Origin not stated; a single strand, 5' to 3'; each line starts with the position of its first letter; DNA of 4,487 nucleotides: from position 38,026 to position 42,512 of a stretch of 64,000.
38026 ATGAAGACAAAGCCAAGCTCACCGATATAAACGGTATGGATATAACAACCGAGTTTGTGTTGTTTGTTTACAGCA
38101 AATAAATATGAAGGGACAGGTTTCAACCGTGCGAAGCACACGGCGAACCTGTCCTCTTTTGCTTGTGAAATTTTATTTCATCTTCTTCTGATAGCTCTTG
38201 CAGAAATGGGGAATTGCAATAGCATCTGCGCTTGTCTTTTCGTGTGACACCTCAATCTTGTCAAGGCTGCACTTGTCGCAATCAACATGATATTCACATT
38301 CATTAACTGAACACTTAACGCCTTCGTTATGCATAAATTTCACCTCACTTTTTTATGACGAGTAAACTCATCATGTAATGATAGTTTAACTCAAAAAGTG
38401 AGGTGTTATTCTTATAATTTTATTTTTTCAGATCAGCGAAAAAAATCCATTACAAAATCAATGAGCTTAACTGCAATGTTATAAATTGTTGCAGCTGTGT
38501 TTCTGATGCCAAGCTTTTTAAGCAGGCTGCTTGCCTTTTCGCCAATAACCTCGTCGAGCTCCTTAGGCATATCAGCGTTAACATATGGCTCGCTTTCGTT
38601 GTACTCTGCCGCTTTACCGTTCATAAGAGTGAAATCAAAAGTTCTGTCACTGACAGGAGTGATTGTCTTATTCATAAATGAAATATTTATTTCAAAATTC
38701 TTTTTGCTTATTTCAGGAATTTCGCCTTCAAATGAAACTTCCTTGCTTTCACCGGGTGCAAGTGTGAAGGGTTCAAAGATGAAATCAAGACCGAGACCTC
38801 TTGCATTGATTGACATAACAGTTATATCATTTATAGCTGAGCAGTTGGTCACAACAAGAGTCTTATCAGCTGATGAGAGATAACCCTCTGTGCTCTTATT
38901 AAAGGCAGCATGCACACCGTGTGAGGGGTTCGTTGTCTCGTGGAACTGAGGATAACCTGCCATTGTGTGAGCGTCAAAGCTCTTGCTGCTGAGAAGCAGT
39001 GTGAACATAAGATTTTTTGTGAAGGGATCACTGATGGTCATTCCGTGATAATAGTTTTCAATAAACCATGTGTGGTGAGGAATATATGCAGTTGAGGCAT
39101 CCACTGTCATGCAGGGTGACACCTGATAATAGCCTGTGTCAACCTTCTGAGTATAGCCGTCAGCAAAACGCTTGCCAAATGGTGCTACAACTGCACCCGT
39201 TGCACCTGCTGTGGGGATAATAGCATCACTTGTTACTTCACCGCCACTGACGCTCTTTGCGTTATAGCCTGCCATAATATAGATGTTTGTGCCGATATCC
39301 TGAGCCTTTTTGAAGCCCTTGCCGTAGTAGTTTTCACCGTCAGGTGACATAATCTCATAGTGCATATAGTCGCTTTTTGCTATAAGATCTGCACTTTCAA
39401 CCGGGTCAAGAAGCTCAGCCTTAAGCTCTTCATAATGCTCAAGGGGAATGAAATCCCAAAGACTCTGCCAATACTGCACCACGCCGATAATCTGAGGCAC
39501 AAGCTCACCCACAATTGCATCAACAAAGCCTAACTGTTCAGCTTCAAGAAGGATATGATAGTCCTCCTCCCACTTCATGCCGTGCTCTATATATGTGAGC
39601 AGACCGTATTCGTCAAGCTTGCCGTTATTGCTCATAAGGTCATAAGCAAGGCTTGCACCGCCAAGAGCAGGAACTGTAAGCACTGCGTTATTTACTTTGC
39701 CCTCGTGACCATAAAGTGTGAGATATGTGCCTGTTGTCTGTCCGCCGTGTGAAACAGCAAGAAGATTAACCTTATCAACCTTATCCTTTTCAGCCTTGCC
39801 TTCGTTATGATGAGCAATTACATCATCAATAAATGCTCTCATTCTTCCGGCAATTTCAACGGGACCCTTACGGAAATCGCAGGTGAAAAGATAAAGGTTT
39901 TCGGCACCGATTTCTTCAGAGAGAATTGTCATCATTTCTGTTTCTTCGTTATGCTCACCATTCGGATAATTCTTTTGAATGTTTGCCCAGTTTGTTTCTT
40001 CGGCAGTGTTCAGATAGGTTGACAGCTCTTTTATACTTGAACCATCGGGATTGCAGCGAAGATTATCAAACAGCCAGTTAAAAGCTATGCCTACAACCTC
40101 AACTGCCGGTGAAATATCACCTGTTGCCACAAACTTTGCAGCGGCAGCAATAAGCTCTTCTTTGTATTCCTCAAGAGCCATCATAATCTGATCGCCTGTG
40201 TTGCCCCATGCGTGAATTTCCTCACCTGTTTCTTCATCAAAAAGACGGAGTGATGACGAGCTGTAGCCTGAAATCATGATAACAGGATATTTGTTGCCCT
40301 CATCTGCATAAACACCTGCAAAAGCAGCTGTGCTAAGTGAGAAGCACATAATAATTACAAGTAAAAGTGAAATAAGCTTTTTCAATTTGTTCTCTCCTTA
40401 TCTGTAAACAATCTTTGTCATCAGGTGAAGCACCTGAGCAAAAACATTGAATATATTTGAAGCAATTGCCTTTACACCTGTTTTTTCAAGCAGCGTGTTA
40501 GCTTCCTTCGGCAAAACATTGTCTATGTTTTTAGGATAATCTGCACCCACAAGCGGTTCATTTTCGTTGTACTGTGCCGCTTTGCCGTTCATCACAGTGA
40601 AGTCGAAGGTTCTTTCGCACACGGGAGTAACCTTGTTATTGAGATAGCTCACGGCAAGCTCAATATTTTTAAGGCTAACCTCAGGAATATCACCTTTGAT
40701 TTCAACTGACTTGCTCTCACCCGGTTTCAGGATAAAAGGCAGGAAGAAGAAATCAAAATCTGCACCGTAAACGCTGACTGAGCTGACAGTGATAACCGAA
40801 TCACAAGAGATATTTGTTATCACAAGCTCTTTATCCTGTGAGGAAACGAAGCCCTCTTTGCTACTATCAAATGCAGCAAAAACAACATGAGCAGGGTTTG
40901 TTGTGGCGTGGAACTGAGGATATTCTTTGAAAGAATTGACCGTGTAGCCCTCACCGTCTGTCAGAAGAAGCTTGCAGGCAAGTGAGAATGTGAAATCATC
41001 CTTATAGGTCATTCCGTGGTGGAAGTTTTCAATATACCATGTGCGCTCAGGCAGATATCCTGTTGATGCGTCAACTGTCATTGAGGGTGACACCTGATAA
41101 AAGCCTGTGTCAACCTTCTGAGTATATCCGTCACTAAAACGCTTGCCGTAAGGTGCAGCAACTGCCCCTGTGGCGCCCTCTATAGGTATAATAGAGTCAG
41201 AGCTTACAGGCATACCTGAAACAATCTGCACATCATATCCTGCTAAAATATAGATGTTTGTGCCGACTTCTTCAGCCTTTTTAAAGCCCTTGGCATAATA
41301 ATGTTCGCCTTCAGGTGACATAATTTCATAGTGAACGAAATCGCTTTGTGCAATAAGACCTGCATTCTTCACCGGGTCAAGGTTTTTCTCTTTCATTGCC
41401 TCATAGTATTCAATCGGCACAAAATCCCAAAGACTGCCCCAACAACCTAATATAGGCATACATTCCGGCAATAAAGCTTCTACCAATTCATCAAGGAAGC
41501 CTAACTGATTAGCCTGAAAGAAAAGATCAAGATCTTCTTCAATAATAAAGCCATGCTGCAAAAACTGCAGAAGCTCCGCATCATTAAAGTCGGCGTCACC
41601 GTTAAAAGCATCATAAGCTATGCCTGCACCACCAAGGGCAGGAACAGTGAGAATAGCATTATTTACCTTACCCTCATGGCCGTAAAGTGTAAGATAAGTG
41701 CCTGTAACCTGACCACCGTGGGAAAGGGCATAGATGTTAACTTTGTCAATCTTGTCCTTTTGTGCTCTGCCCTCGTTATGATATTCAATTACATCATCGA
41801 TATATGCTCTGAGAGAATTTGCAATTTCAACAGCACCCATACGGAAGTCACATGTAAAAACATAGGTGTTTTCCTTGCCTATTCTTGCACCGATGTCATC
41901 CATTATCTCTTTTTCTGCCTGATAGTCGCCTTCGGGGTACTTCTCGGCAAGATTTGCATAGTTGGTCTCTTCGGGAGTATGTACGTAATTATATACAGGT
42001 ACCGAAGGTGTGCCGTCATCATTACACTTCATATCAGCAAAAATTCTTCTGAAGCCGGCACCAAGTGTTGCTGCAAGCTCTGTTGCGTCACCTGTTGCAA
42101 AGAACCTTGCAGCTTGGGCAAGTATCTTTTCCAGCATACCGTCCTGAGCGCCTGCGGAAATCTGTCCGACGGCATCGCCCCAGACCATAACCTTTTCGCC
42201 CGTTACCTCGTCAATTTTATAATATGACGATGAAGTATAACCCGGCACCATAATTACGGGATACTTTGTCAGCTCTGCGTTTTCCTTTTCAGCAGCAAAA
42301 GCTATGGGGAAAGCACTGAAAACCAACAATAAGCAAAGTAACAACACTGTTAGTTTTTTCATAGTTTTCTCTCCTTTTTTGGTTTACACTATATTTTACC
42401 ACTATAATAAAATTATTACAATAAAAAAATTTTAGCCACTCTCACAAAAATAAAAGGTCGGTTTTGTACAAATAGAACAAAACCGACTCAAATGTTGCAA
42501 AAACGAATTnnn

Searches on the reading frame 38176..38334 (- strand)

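Call 35: search_protein_families(library=pfam, proteins=[window:38176-38334:-], max_evalue=1)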
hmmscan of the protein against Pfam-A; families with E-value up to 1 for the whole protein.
window:38176-38334:- (53 aa): 1 family
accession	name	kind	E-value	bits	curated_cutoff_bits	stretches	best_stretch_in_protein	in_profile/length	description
PF07561.16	DUF1540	-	4.1e-07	30.4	22.1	1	6-34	1-26/40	Domain of Unknown Function (DUF1540)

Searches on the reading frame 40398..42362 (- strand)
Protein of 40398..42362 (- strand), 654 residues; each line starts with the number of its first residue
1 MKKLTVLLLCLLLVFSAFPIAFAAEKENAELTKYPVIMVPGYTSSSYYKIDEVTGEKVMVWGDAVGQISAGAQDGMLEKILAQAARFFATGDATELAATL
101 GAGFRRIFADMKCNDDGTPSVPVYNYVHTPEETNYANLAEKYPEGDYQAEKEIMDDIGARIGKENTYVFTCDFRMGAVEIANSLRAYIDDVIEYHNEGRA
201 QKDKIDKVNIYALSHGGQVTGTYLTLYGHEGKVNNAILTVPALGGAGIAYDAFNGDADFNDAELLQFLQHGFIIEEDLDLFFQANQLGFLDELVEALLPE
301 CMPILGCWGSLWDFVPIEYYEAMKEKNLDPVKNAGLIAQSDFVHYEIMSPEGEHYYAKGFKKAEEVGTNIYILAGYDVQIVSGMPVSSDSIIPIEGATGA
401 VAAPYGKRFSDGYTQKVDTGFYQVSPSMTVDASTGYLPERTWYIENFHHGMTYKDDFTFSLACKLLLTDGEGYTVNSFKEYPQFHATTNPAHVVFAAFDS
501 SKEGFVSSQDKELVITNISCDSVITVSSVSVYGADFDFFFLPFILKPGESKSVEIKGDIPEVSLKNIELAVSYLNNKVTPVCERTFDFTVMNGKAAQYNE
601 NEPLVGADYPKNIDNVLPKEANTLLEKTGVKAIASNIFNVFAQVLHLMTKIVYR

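Call 3: search_protein_families(library=pfam, proteins=[window:40398-42362:-], max_evalue=0.1)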
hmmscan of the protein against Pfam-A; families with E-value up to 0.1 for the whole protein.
window:40398-42362:- (654 aa): 0 families

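Call 5: search_protein_families(library=ncbifam, proteins=[window:40398-42362:-], max_evalue=0.1)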
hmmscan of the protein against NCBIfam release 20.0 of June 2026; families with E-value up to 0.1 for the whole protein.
window:40398-42362:- (654 aa): 1 family
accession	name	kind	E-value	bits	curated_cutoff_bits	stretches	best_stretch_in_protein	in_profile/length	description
TIGR04383.1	acidic_w_LPXTA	equivalog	0.07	12.4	50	0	1-34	1-34/320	processed acidic surface protein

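Call 56: search_solved_structures(query=window:40398-42362:-, max_evalue=0.1)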
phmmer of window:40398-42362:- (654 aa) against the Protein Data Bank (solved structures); distinct sequences matched with E-value up to 0.1: 0.
